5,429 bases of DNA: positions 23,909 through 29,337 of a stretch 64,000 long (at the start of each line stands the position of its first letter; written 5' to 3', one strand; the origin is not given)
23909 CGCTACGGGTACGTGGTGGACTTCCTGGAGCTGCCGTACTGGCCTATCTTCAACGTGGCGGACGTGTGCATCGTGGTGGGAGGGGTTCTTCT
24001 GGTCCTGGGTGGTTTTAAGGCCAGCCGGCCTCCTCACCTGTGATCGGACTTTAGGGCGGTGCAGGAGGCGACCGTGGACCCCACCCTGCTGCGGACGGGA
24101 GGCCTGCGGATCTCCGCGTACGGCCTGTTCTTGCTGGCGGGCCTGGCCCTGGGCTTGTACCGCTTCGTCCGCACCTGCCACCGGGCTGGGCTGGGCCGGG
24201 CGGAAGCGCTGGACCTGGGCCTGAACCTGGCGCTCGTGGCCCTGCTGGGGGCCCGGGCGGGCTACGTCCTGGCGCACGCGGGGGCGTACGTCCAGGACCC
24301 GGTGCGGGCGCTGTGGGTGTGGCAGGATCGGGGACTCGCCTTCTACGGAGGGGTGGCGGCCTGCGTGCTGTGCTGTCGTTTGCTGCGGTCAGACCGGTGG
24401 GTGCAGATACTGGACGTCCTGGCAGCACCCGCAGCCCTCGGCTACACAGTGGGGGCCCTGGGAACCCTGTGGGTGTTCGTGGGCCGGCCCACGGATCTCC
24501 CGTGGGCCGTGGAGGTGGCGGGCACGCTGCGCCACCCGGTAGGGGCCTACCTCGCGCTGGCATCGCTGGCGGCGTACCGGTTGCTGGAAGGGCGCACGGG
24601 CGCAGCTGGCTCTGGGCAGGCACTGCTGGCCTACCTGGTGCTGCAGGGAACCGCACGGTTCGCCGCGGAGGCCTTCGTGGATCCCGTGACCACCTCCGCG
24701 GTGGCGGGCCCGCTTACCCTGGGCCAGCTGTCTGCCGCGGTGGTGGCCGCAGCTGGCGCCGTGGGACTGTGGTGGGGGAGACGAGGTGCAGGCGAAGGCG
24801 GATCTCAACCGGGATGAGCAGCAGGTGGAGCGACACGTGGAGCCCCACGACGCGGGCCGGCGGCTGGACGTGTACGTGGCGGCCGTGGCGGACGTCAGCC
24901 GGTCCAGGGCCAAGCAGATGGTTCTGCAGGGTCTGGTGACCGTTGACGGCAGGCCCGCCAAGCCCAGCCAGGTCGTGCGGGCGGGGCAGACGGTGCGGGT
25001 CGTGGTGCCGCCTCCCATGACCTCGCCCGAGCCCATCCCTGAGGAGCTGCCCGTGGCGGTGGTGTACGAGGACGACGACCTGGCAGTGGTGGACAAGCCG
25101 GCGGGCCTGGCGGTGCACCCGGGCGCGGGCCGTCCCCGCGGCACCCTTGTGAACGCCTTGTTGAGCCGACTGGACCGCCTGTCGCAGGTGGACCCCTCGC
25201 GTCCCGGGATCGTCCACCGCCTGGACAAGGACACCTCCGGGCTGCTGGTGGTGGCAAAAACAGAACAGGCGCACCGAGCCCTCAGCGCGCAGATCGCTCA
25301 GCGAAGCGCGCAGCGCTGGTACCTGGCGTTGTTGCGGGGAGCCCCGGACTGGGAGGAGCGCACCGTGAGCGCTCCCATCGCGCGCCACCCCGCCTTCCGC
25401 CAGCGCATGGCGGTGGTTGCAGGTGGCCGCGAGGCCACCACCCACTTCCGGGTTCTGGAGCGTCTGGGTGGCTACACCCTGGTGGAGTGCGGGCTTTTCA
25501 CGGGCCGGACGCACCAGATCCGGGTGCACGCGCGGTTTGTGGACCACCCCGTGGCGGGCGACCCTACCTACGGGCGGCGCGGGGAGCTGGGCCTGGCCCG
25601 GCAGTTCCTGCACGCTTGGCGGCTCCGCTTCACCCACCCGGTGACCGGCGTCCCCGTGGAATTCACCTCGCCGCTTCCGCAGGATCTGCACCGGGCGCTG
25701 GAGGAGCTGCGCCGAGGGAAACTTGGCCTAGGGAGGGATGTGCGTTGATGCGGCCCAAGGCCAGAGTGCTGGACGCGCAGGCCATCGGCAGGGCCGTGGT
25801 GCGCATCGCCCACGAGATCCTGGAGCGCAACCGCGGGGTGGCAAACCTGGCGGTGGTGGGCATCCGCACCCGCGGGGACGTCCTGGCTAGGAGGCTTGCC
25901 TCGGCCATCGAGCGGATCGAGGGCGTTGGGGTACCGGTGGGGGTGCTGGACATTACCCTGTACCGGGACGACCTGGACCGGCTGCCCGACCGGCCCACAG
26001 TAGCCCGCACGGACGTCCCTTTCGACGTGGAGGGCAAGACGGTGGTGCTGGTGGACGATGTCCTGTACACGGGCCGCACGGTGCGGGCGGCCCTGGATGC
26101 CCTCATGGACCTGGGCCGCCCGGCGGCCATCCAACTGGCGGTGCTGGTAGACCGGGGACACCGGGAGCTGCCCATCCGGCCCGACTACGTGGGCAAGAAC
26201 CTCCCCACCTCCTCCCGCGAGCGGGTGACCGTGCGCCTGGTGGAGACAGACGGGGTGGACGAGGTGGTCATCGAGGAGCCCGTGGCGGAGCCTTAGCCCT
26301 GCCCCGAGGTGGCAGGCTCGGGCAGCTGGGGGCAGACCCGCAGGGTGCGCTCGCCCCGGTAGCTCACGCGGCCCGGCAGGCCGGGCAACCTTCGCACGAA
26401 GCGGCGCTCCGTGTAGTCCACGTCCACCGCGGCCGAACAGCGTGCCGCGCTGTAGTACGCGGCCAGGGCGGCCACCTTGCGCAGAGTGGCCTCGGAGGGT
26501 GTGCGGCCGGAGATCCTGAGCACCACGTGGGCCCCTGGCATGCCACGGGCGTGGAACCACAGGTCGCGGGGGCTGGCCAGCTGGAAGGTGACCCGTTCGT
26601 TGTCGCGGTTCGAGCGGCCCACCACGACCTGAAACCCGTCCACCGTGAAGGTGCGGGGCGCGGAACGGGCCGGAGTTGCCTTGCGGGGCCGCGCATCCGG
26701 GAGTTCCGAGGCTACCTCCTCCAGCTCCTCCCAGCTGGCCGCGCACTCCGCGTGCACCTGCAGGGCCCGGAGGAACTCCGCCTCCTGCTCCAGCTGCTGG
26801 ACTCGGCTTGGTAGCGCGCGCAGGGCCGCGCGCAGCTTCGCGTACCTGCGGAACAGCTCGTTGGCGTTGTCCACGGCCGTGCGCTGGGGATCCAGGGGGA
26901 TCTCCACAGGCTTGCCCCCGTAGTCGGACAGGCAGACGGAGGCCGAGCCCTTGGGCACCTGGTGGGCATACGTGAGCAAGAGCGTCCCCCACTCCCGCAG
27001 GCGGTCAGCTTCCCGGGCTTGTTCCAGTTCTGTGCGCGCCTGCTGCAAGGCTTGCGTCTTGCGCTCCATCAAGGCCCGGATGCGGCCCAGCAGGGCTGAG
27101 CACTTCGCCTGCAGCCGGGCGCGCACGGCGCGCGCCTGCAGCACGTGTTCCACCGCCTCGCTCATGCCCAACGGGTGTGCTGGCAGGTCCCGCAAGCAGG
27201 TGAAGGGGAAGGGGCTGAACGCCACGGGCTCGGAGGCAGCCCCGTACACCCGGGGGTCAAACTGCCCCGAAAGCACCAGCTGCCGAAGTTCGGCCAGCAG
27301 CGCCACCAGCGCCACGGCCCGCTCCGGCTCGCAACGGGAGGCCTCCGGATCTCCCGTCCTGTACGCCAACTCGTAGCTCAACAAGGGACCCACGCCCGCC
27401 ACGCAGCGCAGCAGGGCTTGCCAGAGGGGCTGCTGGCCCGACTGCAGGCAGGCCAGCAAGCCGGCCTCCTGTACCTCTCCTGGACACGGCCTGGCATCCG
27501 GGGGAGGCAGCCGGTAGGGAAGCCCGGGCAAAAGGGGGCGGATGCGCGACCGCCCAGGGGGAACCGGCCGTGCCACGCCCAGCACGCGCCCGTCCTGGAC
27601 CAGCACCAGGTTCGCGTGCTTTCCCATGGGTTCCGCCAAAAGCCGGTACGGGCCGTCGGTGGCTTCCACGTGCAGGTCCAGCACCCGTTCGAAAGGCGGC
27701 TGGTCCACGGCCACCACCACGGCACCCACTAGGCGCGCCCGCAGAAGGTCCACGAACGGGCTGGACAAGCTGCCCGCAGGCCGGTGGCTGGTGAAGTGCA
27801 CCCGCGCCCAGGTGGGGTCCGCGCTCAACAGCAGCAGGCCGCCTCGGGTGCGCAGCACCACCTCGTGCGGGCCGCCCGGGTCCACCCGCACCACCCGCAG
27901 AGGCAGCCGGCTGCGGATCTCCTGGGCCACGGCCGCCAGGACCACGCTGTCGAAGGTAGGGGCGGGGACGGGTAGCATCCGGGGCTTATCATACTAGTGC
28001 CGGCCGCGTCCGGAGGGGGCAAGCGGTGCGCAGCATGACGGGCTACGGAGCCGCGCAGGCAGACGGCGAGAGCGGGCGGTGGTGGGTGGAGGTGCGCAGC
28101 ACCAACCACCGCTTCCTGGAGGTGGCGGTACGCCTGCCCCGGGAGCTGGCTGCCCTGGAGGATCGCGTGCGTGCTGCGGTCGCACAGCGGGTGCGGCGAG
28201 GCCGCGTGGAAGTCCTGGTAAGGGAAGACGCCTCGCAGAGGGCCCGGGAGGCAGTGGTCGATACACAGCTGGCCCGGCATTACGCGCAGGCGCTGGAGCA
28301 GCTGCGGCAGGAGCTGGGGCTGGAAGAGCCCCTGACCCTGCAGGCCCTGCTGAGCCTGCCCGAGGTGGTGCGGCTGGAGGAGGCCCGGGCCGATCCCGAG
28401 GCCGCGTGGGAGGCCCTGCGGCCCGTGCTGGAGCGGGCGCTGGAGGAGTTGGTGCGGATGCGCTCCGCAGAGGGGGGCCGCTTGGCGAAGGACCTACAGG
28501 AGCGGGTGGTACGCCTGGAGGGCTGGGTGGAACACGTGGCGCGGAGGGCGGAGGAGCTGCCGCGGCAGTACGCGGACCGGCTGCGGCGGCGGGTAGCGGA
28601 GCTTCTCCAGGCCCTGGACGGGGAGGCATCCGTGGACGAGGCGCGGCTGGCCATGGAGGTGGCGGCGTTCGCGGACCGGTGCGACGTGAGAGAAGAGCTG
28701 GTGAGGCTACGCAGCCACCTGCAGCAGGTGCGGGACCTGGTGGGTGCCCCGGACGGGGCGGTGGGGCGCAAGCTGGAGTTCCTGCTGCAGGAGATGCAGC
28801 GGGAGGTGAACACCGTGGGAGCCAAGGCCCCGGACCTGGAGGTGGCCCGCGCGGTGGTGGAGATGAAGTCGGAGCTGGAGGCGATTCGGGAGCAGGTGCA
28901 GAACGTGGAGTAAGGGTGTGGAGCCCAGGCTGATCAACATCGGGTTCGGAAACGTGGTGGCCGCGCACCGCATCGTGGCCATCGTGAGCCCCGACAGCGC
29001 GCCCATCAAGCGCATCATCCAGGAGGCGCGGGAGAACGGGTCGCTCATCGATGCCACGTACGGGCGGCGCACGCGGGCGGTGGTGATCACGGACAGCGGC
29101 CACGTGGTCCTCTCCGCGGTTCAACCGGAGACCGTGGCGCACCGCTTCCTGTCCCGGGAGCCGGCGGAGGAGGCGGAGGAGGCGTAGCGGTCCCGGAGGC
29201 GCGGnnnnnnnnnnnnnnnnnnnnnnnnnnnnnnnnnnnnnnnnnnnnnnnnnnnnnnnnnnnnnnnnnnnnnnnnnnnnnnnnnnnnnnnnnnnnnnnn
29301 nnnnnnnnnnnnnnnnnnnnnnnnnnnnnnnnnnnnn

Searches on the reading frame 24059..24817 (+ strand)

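Call 39: search_protein_families(library=pfam, proteins=[window:24059-24817:+], max_evalue=0.00001)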
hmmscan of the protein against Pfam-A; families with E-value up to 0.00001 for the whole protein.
window:24059-24817:+ (252 aa): 1 family
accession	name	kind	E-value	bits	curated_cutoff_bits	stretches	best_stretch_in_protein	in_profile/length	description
PF01790.23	LGT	-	4.3e-29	102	24.9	1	8-239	1-240/240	Prolipoprotein diacylglyceryl transferase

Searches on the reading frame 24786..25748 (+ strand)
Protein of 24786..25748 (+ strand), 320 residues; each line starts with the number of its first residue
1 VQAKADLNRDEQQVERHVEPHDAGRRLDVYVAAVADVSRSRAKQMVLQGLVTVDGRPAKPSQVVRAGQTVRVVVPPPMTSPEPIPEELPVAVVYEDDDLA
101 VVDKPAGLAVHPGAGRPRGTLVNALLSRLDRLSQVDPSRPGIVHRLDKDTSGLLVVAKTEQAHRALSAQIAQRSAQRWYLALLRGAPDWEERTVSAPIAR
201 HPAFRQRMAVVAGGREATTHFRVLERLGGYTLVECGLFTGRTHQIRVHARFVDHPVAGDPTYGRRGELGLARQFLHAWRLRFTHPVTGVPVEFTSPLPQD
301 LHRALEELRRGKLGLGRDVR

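Call 39: search_protein_families(library=pfam, proteins=[window:24786-25748:+], max_evalue=0.00001)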
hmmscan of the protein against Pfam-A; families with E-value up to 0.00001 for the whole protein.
window:24786-25748:+ (320 aa): 2 families
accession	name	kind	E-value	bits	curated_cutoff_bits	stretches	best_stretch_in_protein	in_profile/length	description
PF00849.27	PseudoU_synth_2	-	3.6e-32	112.1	26.8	1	98-249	1-150/152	RNA pseudouridylate synthase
PF01479.30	S4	-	5.7e-11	42.4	22.8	1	25-70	1-48/48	S4 domain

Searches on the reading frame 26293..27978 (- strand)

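Call 40: search_protein_families(library=pfam, proteins=[window:26293-27978:-], max_evalue=0.00001)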
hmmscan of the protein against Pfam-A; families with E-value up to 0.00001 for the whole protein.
window:26293-27978:- (561 aa): 3 families
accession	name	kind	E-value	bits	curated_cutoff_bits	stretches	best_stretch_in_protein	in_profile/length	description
PF05833.16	NFACT_N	-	4.2e-80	270.2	31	1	10-427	1-438/456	NFACT N-terminal and middle domains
PF05670.18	NFACT-R_1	-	3.2e-09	37.8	29.8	1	445-533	7-98/112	NFACT protein RNA binding domain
PF18297.6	NFACT-R_2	-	2.7e-06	27.9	26.9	0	447-525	8-82/104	NFACT protein RNA binding domain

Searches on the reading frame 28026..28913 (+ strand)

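Call 40: search_protein_families(library=pfam, proteins=[window:28026-28913:+], max_evalue=0.00001)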
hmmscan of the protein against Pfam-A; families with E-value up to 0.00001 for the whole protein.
window:28026-28913:+ (295 aa): 2 families
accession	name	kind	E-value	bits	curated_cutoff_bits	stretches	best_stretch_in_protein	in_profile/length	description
PF03755.18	YicC-like_N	-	7.4e-45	153.5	25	1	1-154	1-155/156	Endoribonuclease YicC-like, N-terminal region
PF08340.16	YicC-like_C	-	5.5e-42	143.1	27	1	172-295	2-120/120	Endoribonuclease YicC-like, C-terminal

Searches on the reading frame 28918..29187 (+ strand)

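Call 40: search_protein_families(library=pfam, proteins=[window:28918-29187:+], max_evalue=0.00001)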
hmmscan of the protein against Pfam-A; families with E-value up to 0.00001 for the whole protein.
window:28918-29187:+ (89 aa): 1 family
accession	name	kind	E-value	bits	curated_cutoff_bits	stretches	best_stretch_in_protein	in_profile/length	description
PF04025.18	RemA-like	-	1.8e-38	130.9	26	1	5-77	1-73/73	Extracellular matrix regulatory protein A-like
